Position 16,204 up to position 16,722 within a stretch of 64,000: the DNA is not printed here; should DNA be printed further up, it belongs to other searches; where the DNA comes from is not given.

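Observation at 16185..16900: Direct repeats of about 35 bp bracket three tandem tiny single-TM peptide ORFs, with a long inverted repeat between: possible type-I-toxin-like or mobile mini-island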

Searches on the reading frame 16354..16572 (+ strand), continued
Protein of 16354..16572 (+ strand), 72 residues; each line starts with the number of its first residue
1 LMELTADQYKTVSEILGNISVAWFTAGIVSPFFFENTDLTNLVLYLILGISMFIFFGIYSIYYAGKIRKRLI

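Call 57: search_protein_families(library=pfam, proteins=[L034:3514-3879:+, L034:4434-4889:+, L040:2529-3878:+, L040:4589-4912:+, L050:350-2122:-, L050:2812-4251:+, L051:617-3838:+, L051:4507-6249:+, L054:3596-3883:+, L054:4434-4754:+], max_evalue=0.00001)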
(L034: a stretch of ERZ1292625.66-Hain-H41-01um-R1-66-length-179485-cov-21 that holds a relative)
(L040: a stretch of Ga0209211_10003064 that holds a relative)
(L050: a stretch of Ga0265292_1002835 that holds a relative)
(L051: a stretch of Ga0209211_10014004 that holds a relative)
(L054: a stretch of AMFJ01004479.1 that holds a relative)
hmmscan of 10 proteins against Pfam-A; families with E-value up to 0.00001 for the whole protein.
L034:3514-3879:+ (121 aa): 1 family
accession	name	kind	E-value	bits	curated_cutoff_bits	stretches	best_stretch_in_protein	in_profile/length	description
PF01258.23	zf-dskA_traR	-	1.1e-10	41.7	24.9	1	87-118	2-33/36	Prokaryotic dksA/traR C4-type zinc finger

L034:4434-4889:+ (151 aa): 0 families

L040:2529-3878:+ (449 aa): 2 families
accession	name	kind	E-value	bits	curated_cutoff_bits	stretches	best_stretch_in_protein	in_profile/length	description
PF02934.20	GatB_N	-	1.1e-106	356.5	23.4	1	6-296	1-276/277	GatB/GatE catalytic domain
PF02637.23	GatB_Yqey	-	4.3e-13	49.8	27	1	325-446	22-146/148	GatB domain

L040:4589-4912:+ (107 aa): 1 family
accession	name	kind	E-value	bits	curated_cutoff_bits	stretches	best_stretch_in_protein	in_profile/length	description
PF05168.19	HEPN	-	3.2e-15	56.8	22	1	4-102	20-116/117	HEPN domain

L050:350-2122:- (590 aa): 6 families
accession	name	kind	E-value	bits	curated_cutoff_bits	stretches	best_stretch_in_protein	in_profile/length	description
PF08275.17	DNAG_N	-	4e-41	140.5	26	1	123-250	2-127/128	DNA primase catalytic core, N-terminal domain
PF01807.25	Zn_ribbon_DnaG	-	4.1e-34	116.7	24.9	1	3-97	3-96/98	CHC2 zinc finger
PF13155.12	Toprim_2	-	3.4e-18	66.2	22.1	1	261-346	1-88/88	Toprim-like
PF13662.12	Toprim_4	-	8.1e-13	48.9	25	1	260-333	3-83/85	Toprim domain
PF10410.14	DnaB_bind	-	6.4e-09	36.4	20.6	1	364-418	1-55/56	DnaB-helicase binding domain of primase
PF01751.28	Toprim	-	1.6e-08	35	23.1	1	260-321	2-77/96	Toprim domain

L050:2812-4251:+ (479 aa): 1 family
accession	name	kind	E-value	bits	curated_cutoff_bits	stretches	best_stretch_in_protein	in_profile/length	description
PF13399.11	LytR_C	-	4.2e-08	34.5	22.2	1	388-478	1-86/86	LytR cell envelope-related transcriptional attenuator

L051:617-3838:+ (1073 aa): 8 families
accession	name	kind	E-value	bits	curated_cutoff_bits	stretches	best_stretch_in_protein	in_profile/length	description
PF02786.22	CPSase_L_D2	-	2.1e-100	335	19.8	2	122-333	1-210/211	Carbamoyl-phosphate synthase L chain, ATP binding domain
PF25596.1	CPSase_L_D1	-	4.5e-88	291.5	27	2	2-117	3-116/118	Carbamoyl phosphate synthase preATP-grasp domain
PF02787.25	CPSase_L_D3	-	2.1e-24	85.7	26.6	1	422-503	2-79/80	Carbamoyl-phosphate synthetase large chain, oligomerisation domain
PF02222.28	ATP-grasp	-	1.2e-16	61.3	27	2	129-276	2-146/179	ATP-grasp domain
PF02142.27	MGS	-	3.2e-16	59.7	24.1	1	953-1044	4-94/94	MGS-like domain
PF07478.18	Dala_Dala_lig_C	-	2.7e-15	56.9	24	1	696-863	25-199/204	D-ala D-ala ligase C-terminus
PF15632.11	ATPgrasp_Ter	-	7.2e-11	42.4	29.1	1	805-879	47-120/131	ATP-grasp in the biosynthetic pathway with Ter operon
PF02655.19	ATP-grasp_3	-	1.1e-07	32.5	23.2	0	671-843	2-156/160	ATP-grasp domain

L051:4507-6249:+ (580 aa): 2 families
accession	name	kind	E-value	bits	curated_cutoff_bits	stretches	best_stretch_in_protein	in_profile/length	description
PF01546.33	Peptidase_M20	-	1.1e-20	74.8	24.6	1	107-574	2-205/206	Peptidase family M20/M25/M40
PF04389.22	Peptidase_M28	-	3.8e-12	46.8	21.3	1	91-171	2-77/193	Peptidase family M28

L054:3596-3883:+ (95 aa): 1 family
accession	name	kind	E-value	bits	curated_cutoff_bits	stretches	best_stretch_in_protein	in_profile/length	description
PF01503.22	PRA-PH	-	3.3e-20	72.7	21.3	1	8-93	2-85/86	Phosphoribosyl-ATP pyrophosphohydrolase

L054:4434-4754:+ (107 aa): 6 families
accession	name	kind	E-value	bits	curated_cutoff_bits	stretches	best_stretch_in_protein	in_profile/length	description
PF00890.30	FAD_binding_2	-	1.5e-15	57.7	20.4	1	15-107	1-98/414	FAD binding domain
PF12831.13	FAD_oxidored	-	1.9e-06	27.9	27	1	15-81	1-74/416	FAD dependent oxidoreductase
PF01946.23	Thi4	-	2.1e-06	27.6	26.2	1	5-71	9-76/235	Thi4 family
PF07992.20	Pyr_redox_2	-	5.1e-06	26.6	26.1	1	15-45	2-31/291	Pyridine nucleotide-disulphide oxidoreductase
PF01266.30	DAO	-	5.2e-06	26.7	27.9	1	15-64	1-52/353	FAD dependent oxidoreductase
PF01134.28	GIDA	-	7.5e-06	25.7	22.1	1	15-82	1-63/391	Glucose inhibited division protein A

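Call 59: search_protein_families(library=phrogs, proteins=[window:16357-16572:+, L044:4001-4198:+, L040:4001-4192:+], max_evalue=0.1)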
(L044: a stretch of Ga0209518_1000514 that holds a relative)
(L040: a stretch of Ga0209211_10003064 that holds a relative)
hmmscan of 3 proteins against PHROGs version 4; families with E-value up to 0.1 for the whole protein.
window:16357-16572:+ (71 aa): 0 families

L044:4001-4198:+ (66 aa): 0 families

L040:4001-4192:+ (64 aa): 1 family
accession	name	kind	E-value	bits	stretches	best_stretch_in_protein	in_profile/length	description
phrog_37398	-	unknown function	0.045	14.5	1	31-59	11-38/44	-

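Call 60: search_protein_families(library=padloc, proteins=[window:16357-16572:+], max_evalue=0.1)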
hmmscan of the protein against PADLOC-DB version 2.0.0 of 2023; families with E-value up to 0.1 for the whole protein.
window:16357-16572:+ (71 aa): 0 families

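Call 61: search_protein_families(library=ncbifam, proteins=[window:16357-16572:+], max_evalue=0.1)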
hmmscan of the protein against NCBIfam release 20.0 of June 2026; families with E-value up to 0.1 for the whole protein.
window:16357-16572:+ (71 aa): 1 family
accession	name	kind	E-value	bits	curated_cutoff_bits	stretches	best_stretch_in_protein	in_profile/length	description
NF041635.1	STM3941_fam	subfamily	0.079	12.9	40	1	23-69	15-59/157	STM3941 family protein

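Call 63: find_homologous_proteins(query=A3, max_evalue=0.001)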
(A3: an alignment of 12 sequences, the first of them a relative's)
Query A3 (12 sequences) (71 aa, profile of the alignment): 143 proteins with E <= 0.001 among 1450 candidates; the best 120 are listed.
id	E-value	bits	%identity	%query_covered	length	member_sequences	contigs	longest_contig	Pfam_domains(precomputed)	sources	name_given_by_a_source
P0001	4.9e-30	121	100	100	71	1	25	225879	-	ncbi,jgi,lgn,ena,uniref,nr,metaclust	ncbi:MAG: hypothetical protein UR39_C0001G0053 [Candidatus Woesebacteria bacterium GW2011_GWA1_33_30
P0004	2.9e-29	119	66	96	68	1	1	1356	-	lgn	-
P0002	1.7e-28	116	72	96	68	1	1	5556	-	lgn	-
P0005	3.7e-28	115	66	92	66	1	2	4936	-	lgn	-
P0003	4.7e-28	115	65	97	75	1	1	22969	-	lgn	-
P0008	9.3e-26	107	46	96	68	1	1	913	-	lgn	-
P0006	1.7e-25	107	48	86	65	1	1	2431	-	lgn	-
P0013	2.7e-24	103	42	90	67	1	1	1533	-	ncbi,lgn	-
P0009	1.9e-23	100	46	83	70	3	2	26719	-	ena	-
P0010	2.2e-23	100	41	90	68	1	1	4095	-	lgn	-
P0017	6.8e-23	98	37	89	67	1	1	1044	-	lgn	-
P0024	1.4e-22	97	51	75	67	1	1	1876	-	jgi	jgi:hypothetical protein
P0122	1.7e-20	91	49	77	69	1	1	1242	-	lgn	-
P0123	2.1e-20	90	45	75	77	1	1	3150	-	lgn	-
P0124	6.5e-20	89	40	94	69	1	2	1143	-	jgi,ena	-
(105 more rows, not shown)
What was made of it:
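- Names on record are Woese-, Roizman- and Beckwithbacteria and unclassified Patescibacteria (call 63).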

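Call 64: search_protein_families(library=pfam, proteins=[L015:772-1782:-, L015:216-770:-, L038:1256-1870:-, L038:744-1244:-, L038:1-747:-, L026:1552-2007:-, L047:1133-1444:-, L032:1-8181:-], max_evalue=0.01)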
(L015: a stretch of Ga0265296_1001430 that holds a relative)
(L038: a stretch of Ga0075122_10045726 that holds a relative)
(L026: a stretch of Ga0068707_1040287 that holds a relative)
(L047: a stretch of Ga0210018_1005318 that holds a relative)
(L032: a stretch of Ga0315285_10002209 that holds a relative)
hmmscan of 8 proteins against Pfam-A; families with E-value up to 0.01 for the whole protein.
L015:772-1782:- (336 aa): 1 family
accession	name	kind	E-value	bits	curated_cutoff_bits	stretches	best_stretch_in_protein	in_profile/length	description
PF06030.18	WxLIP_PGBD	-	0.0063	17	27.3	0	69-166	19-119/121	WxL Interacting Protein, peptidoglycan binding domain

L015:216-770:- (184 aa): 0 families

L038:1256-1870:- (204 aa): 2 families
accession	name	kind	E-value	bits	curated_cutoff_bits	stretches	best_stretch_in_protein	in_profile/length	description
PF13860.13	FlgD_ig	-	4.2e-09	36.7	27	1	116-190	11-78/79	FlgD Ig-like domain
PF13585.12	CHU_C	-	0.0089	16.6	27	0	107-188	4-73/86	CHU_C Type IX secretion signal domain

L038:744-1244:- (166 aa): 0 families

L038:1-747:- (249 aa): 2 families
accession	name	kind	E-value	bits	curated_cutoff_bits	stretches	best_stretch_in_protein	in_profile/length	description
PF03349.22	Toluene_X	-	0.00015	20.9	29.7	1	40-204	11-157/421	Outer membrane protein transport protein (OMPP1/FadL/TodX)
PF03687.19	UPF0164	-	0.00085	18.7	21.4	1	46-117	43-114/325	Uncharacterised protein family (UPF0164)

L026:1552-2007:- (151 aa): 0 families

L047:1133-1444:- (103 aa): 0 families

L032:1-8181:- (2727 aa): 3 families
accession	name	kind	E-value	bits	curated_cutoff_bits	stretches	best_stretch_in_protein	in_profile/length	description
PF14890.11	Intein_splicing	-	6.7e-21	75.1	35.8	1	1208-1489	10-155/155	Intein splicing domain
PF07591.16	PT-HINT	-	2.4e-06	28.3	27.7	0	1207-1293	8-96/137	Pretoxin HINT domain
PF24807.1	WD40_CDC20-Fz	-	1.1e-05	25.3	200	0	2156-2251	65-158/292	CDC20/Fizzy WD40 domain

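Call 71: find_homologous_proteins(query=L039:2812-3750:-, max_evalue=1e-20)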
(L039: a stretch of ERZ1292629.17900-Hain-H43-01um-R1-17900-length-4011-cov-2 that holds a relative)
Query L039:2812-3750:- (312 aa): 7996 proteins with E <= 1e-20 among 8000 candidates; the best 120 are listed.
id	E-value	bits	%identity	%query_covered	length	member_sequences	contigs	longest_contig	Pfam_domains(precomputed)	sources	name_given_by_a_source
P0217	4.6e-198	674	100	100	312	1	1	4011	PF07992.21,PF00070.34,PF13738.13,PF12831.14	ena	-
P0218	4.0e-180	616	89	100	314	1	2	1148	PF07992.21,PF00070.34,PF13738.13,PF12831.14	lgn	-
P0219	7.5e-175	598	88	100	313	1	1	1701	PF07992.21,PF00070.34,PF13738.13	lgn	-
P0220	1.4e-148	512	73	100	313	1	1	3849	PF07992.21,PF00070.34,PF13738.13,PF03486.21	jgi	jgi:thioredoxin reductase (NADPH)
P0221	2.2e-139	482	66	100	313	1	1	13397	PF07992.21,PF00070.34,PF13738.13,PF03486.21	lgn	-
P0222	2.3e-139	482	69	100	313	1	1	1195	PF07992.21,PF00070.34,PF13738.13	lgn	-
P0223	1.7e-138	479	70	100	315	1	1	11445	PF01266.31,PF00890.31,PF07992.21,PF00070.34,PF13738.13,PF03486.21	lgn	-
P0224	5.8e-136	471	63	100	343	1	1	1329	PF07992.21,PF00070.34,PF13738.13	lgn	-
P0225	7.1e-135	467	68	100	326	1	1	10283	PF07992.21,PF00070.34,PF13738.13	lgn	-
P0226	4.5e-134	464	62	100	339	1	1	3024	PF07992.21,PF00070.34,PF13738.13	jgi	jgi:thioredoxin reductase (NADPH)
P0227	7.1e-134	464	65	100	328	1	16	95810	PF07992.21,PF00070.34,PF13738.13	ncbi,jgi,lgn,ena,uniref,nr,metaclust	ncbi:thioredoxin reductase [Candidatus Shapirobacteria bacterium CG08_land_8_20_14_0_20_39_18]|unire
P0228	3.9e-132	458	68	99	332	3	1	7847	PF00890.31,PF07992.21,PF00070.34,PF13738.13,PF03486.21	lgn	-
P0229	1.4e-131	456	66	100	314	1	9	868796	PF01266.31,PF07992.21,PF00070.34,PF13738.13,PF03486.21,PF01134.29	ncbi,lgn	-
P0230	5.3e-130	451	66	100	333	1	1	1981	PF07992.21,PF00070.34,PF13738.13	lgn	-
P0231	1.2e-129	450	66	100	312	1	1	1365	PF01266.31,PF00890.31,PF07992.21,PF00070.34,PF13738.13,PF03486.21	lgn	-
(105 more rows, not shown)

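Call 72: find_encoding_contigs(protein=P0219, flank=3000)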
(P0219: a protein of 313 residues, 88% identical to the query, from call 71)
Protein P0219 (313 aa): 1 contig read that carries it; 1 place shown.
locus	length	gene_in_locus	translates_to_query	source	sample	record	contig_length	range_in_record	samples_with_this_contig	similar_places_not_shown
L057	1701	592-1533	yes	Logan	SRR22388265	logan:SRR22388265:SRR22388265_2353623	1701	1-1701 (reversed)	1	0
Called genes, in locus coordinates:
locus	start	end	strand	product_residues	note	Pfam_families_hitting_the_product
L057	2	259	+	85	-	?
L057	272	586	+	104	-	PF00085:Thioredoxin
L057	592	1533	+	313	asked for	PF07992:Pyr_redox_2, PF13738:Pyr_redox_3, PF00070:Pyr_redox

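Call 73: find_encoding_contigs(protein=P0220, flank=3000)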
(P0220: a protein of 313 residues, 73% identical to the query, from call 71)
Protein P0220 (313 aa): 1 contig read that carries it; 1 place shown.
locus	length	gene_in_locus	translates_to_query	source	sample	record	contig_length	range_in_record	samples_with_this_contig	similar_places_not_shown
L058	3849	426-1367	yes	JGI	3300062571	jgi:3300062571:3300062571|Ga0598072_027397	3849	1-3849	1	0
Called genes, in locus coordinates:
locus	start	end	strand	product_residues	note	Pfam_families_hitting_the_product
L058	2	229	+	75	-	?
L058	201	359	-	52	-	-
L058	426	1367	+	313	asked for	PF03486:HI0933_like (faint), PF07992:Pyr_redox_2, PF13738:Pyr_redox_3, PF00070:Pyr_redox (weak)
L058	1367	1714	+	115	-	-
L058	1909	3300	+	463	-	PF13231:PMT_2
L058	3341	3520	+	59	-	PF00037:Fer4 (faint), PF06902:Fer4_19 (weak), PF12837:Fer4_6 (faint), PF13459:Fer4_15, PF13370:Fer4_13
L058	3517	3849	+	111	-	?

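Call 88: predict_structure(alignment_id=A3)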
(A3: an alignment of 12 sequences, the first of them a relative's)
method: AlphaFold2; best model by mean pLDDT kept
length: 71 residues; sequences in the alignment: 12
mean_pLDDT: 91.5   pTM: 0.73
mean pLDDT of the five models: 91.5, 91.0, 89.7, 88.6, 88.4
residues with pLDDT >= 90: 49; 70-90: 21; 50-70: 1; < 50: 0
segments of 3 or more residues with pLDDT < 50: none
pLDDT, mean of each block of 10 residues (from residue 1): 90 98 94 83 95 98 85 71
secondary structure, 60 per line:
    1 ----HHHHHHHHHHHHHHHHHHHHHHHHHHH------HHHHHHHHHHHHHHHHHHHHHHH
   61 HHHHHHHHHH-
elements in order: H5-31 H38-70
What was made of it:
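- On Type I toxin-antitoxin system: ORF1 is a 71-aa 2-TM protein (call 88).
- Checked: It has two hydrophobic helices, and AlphaFold2 gives a helical hairpin (H5-31, H38-70, mean pLDDT 91.5; call 88).
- ORF1 is a confident helical hairpin (call 88).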

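Call 90: fold_search(model_id=the predicted structure, library=pdb)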
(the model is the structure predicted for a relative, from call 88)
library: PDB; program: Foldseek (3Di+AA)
matches with E <= 10: 64; with E <= 0.001: 0
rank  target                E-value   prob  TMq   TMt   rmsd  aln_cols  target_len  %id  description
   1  8b6h_EG               7.1e-01  0.44  0.38  0.30   5.8        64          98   16  Cryo-EM structure of cytochrome c oxidase dimer (complex IV) from respiratory supercomplex of Tetrahymena thermophila (released 2023-03-29)
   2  8gym_Z1               7.1e-01  0.41  0.38  0.31   5.9        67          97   16  Cryo-EM structure of Tetrahymena thermophila respiratory mega-complex MC IV2+(I+III2+II)2 (released 2023-06-14)
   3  7w5z_X                2.9e+00  0.16  0.40  0.27   5.1        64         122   14  Cryo-EM structure of Tetrahymena thermophila mitochondrial complex IV, composite dimer model (released 2022-04-06)
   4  7qho_J                3.0e+00  0.63  0.70  0.52   2.8        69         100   13  Cytochrome bcc-aa3 supercomplex (respiratory supercomplex III2/IV2) from Corynebacterium glutamicum (as isolated) (released 2022-05-18)
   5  8i6v_C                3.4e+00  0.20  0.46  0.33   7.1        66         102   17  Cryo-EM structure of the polyphosphate polymerase VTC complex(Vtc4/Vtc3/Vtc1) (released 2023-03-01)
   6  3ogi_B                3.6e+00  0.16  0.44  0.36   5.6        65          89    5  Crystal structure of the Mycobacterium tuberculosis H37Rv EsxOP complex (Rv2346c-Rv2347c) (released 2010-08-25)
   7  9ddm_B                3.9e+00  0.21  0.52  0.23   3.9        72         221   15  E. coli TolAQR conformation I (released 2025-07-09)
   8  9ddn_B                4.1e+00  0.21  0.54  0.23   3.8        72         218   15  E. coli TolAQR conformation II (released 2025-07-09)
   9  9k49_B                4.1e+00  0.16  0.49  0.23   4.3        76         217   18  Cryo-EM structure of inner membrane TolQRA complex in CYMAL-6-Neopentyl Glycol detergent micelles (released 2025-07-09)
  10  6tz5_AA               4.1e+00  0.13  0.39  0.21   5.3        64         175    6  CryoEM reconstruction of membrane-bound ESCRT-III filament composed of CHMP1B+IST1 (left-handed) (released 2020-04-08)
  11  7a0g_DDD              4.9e+00  0.12  0.41  0.10   7.7        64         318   14  Structure of the SmhB pore of the tripartite alpha-pore forming toxin, Smh, from Serratia marcescens. (released 2021-03-31)
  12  7qhm_J                5.9e+00  0.41  0.69  0.49   2.5        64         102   14  Cytochrome bcc-aa3 supercomplex (respiratory supercomplex III2/IV2) from Corynebacterium glutamicum (stigmatellin and  (released 2022-05-18)
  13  8z11_r                5.9e+00  0.12  0.46  0.39   4.4        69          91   13  Cryo-EM structure of haptophyte photosystem I (released 2025-01-22)
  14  6uuj_E                5.9e+00  0.08  0.41  0.23   5.4        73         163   11  Structure of PE5-PPE4-EspG3 complex from the type VII (ESX-3) secretion system, space group P212121 (released 2020-01-29)
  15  9kf8                  5.9e+00  0.08  0.34  0.15   7.6        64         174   12  Crystal structure of ferritin mutant (E53H/E57H/E60H/R64H) (released 2025-09-24)
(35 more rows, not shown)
